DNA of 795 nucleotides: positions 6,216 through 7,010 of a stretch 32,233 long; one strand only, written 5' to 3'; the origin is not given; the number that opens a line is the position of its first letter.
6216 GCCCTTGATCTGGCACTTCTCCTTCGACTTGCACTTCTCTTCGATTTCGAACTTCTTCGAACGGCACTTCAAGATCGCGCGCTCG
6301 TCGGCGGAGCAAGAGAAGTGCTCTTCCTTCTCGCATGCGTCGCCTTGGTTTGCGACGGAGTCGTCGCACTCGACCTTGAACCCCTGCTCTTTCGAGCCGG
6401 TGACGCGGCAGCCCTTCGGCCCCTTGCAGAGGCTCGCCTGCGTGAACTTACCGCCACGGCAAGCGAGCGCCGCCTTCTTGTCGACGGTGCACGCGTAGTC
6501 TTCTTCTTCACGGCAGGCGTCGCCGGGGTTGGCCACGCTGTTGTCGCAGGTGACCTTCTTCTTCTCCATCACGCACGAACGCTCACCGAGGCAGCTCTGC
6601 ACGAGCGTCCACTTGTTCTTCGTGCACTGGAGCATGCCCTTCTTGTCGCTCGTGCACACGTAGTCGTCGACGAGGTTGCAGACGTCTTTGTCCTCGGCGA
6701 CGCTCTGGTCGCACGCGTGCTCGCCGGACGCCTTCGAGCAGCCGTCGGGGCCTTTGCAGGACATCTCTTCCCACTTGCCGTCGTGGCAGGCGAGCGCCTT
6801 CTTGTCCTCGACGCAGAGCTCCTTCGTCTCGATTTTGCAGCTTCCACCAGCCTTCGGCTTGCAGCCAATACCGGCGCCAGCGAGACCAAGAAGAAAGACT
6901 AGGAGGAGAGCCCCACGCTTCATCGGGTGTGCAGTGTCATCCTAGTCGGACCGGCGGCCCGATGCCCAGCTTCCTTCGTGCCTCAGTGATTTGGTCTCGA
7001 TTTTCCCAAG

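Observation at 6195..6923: Lipoprotein made of four tandem copies of an undescribed ~55-aa cysteine-rich repeat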

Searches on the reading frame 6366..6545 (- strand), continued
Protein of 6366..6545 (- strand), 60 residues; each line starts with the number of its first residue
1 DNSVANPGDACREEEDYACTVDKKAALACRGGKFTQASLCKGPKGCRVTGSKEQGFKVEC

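Call 77: list_cluster_members(proteins=[P0123, P0125, P0127, P0129, P0130, P0133, P0134, P0138, P0155, P0229])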
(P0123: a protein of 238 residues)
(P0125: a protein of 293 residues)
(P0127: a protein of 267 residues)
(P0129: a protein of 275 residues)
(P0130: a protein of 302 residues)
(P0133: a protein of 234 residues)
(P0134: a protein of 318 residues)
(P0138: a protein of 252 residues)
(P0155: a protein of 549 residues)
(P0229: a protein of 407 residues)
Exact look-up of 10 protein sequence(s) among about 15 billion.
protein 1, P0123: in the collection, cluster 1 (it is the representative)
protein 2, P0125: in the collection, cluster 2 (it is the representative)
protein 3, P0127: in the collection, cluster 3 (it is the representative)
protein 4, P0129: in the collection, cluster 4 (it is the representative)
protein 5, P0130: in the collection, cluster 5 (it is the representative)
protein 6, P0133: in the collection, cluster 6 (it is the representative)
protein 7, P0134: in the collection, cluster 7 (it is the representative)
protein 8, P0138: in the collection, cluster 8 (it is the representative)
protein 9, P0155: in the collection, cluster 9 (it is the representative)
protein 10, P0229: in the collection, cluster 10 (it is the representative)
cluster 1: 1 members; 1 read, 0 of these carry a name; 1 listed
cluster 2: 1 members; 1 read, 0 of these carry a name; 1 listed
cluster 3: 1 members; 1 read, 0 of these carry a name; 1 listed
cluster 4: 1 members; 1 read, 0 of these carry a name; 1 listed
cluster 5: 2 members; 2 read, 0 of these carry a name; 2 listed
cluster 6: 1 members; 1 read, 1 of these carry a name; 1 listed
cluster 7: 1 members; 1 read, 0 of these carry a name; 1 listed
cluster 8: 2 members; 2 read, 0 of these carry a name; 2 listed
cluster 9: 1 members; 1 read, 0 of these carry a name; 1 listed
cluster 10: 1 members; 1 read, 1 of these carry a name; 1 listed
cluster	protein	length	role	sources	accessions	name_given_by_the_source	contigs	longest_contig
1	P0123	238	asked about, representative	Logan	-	-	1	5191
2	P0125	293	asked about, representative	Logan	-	-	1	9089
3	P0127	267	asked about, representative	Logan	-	-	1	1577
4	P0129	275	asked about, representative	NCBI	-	-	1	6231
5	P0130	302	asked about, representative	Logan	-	-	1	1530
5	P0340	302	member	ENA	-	-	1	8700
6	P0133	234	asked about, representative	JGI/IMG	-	hypothetical protein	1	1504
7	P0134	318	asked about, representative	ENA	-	-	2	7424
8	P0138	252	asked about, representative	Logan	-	-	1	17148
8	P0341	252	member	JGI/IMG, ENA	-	-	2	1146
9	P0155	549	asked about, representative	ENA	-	-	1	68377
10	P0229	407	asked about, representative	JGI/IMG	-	hypothetical protein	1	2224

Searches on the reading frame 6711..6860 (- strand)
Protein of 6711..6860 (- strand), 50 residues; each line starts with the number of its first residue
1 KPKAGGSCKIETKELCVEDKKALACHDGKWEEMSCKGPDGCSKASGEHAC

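Call 60: search_protein_families(library=pfam, proteins=[window:6711-6860:-], max_evalue=1)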
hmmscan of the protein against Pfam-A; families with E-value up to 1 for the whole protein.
seq(50 aa): 1 family
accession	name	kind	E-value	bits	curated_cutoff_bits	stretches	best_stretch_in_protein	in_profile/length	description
PF03427.18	CBM_19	-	0.0075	16.7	20.1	1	2-36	17-51/61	Carbohydrate binding domain (family 19)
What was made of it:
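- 6711..6860 (-): Unit 1 (aa 22-71): a 7-residue tether KPKAGGS, then Cys 29, 37, 46, 56, 62, 71. Pfam CBM_19 16.7 bits, below the 20.1 cut-off (call 60).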
